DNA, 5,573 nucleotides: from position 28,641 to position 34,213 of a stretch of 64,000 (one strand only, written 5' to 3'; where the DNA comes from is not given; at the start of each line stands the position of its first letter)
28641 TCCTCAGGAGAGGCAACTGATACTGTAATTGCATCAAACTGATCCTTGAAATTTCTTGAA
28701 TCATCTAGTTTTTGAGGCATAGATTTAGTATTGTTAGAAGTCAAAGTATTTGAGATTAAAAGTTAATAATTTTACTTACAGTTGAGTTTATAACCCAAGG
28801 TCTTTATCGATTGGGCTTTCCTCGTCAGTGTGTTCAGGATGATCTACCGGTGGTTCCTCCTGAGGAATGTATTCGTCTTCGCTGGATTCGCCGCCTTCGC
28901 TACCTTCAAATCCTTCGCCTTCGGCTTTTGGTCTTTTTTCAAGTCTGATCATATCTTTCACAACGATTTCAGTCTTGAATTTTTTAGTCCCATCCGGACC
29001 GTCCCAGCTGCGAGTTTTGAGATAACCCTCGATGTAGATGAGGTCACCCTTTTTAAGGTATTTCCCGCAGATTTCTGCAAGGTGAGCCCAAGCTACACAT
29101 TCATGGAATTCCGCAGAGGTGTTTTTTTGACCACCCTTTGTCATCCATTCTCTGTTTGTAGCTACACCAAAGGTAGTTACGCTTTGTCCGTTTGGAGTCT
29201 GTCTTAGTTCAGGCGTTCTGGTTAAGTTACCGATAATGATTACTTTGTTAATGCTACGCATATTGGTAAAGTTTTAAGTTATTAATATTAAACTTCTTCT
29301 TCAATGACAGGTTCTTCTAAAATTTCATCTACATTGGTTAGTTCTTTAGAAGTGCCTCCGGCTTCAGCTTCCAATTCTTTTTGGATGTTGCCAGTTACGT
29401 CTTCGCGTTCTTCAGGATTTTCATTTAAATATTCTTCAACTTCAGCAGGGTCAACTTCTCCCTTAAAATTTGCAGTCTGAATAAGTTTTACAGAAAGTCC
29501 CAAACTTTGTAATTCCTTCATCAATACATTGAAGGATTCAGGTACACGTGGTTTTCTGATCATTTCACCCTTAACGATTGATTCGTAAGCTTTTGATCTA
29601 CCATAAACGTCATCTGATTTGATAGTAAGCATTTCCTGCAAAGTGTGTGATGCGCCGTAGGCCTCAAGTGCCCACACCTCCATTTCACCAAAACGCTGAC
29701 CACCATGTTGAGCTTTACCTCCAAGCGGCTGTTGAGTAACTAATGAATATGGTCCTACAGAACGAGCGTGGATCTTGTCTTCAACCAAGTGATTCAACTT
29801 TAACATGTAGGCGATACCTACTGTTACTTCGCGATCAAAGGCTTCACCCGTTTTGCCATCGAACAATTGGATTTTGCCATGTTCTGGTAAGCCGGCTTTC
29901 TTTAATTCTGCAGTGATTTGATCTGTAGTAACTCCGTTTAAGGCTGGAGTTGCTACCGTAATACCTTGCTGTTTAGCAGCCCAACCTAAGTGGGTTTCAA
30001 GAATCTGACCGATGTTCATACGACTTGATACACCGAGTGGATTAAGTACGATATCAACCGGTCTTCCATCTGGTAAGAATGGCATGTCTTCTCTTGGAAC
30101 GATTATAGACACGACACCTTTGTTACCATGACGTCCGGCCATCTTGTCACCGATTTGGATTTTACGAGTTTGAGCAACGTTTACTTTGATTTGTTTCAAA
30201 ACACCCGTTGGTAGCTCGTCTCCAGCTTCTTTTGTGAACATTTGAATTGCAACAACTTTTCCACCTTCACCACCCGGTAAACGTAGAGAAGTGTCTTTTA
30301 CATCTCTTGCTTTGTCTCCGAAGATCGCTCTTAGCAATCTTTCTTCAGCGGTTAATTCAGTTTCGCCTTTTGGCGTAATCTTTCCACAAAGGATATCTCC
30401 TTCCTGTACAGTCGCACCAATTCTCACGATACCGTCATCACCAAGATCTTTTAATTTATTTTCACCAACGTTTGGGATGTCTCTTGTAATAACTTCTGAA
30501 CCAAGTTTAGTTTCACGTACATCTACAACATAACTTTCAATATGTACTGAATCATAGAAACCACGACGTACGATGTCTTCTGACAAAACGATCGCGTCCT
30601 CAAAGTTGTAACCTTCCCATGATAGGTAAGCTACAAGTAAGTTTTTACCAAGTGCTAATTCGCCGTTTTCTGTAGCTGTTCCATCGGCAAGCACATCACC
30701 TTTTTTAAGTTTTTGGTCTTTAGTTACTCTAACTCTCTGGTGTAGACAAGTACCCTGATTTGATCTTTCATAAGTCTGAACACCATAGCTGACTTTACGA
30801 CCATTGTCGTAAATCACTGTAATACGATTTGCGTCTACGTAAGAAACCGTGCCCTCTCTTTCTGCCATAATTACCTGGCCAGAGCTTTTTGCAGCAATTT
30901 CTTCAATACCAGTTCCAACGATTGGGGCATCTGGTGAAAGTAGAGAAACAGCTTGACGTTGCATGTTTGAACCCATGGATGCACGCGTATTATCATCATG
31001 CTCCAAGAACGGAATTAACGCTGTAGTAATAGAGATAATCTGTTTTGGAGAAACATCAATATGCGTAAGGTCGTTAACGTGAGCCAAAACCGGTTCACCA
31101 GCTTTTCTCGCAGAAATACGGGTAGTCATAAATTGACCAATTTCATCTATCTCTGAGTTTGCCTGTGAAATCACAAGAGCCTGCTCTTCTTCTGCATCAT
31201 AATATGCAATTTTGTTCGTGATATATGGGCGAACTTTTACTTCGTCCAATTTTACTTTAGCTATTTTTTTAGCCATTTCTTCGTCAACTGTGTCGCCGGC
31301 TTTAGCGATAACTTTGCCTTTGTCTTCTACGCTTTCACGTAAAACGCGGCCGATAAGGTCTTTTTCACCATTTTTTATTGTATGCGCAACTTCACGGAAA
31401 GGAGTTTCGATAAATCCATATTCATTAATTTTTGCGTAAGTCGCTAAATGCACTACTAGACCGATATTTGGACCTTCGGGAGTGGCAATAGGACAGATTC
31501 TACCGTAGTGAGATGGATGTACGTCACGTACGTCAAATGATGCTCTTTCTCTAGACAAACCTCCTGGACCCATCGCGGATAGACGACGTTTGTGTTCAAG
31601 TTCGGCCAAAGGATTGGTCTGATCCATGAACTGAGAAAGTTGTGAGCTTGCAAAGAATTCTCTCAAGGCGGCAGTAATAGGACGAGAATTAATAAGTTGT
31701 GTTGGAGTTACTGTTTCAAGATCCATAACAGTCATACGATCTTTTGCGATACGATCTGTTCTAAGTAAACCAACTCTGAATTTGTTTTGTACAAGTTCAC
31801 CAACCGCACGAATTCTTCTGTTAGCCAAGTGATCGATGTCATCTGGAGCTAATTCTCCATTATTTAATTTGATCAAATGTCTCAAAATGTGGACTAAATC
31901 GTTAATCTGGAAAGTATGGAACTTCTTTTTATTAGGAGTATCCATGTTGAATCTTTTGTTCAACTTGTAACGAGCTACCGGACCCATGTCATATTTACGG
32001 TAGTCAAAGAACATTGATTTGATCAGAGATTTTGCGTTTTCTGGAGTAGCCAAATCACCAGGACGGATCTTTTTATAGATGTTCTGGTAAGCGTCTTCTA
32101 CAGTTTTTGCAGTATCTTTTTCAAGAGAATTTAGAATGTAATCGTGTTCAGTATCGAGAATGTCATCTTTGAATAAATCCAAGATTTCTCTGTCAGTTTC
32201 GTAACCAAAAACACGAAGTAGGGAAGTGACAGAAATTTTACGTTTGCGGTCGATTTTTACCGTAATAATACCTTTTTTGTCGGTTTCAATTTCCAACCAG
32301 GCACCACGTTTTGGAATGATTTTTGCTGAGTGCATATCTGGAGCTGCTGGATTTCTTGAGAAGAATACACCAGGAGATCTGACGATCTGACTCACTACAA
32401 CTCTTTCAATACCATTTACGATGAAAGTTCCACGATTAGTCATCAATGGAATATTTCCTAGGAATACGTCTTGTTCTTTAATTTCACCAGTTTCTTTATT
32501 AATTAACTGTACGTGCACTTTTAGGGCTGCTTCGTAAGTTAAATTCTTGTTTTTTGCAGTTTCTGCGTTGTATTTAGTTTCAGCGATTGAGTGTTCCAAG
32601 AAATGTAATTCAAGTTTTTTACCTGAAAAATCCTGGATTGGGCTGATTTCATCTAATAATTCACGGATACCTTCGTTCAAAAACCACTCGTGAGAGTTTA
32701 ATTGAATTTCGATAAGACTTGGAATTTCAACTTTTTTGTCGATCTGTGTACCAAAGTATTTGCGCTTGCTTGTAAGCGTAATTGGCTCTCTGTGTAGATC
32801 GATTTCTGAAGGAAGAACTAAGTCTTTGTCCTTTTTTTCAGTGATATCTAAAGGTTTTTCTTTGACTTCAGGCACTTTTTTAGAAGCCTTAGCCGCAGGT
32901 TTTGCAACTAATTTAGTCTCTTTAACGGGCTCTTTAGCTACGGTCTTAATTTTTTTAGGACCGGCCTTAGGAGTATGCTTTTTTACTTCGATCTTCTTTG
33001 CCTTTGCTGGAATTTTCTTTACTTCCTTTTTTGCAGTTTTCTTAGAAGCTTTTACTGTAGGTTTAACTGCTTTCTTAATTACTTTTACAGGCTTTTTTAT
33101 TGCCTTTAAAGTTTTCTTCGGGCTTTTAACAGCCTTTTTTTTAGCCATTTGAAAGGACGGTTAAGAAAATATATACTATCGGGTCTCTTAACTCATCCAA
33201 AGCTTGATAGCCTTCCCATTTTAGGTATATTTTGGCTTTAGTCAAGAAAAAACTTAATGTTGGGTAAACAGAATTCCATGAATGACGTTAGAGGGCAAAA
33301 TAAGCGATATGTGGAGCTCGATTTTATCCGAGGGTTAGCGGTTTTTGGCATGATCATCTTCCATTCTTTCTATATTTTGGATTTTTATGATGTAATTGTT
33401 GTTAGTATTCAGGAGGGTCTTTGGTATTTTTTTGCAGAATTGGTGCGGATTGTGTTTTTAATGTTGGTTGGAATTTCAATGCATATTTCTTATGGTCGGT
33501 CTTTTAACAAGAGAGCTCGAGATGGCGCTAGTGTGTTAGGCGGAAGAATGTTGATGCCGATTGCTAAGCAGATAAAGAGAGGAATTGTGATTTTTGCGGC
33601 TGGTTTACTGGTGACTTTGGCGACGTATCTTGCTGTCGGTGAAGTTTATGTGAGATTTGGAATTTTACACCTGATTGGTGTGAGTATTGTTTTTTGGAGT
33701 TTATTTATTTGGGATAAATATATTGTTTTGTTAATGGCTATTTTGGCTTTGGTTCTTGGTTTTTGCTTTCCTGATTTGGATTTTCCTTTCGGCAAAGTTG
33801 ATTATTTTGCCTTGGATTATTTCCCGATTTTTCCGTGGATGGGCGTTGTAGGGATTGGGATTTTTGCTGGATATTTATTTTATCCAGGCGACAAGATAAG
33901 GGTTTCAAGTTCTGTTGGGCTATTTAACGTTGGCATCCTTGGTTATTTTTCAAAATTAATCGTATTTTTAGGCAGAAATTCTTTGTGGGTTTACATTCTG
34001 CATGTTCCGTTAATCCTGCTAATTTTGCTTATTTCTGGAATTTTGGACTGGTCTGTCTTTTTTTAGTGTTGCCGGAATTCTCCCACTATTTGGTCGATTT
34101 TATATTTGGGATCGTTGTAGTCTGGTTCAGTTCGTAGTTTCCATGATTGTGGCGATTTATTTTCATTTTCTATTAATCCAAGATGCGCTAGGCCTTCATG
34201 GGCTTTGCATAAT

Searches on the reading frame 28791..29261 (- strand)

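Call 95: search_protein_families(library=pfam, proteins=[window:28791-29261:-], max_evalue=0.01)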
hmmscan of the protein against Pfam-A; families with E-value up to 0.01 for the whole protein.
window:28791-29261:- (157 aa): 3 families
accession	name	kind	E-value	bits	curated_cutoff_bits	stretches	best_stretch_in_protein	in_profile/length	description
PF00436.31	SSB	-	6.2e-36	123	26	1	4-105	1-102/104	Single-strand binding protein family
PF22657.2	SSB_1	-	0.0021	18.6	27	1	5-85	1-79/91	Another single-strand binding protein family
PF01336.31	tRNA_anti-codon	-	0.0028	18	27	1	54-104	30-72/75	OB-fold nucleic acid binding domain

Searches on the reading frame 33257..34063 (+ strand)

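Call 95: search_protein_families(library=pfam, proteins=[window:33257-34063:+], max_evalue=0.01)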
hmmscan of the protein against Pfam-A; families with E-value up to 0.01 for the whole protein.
window:33257-34063:+ (269 aa): 2 families
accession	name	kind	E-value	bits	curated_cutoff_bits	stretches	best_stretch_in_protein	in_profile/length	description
PF07786.18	HGSNAT_cat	-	1.1e-45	156.3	22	1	17-251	1-222/222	Heparan-alpha-glucosaminide N-acetyltransferase, catalytic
PF01757.29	Acyl_transf_3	-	4e-07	29.9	31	1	112-263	160-300/326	Acyltransferase domain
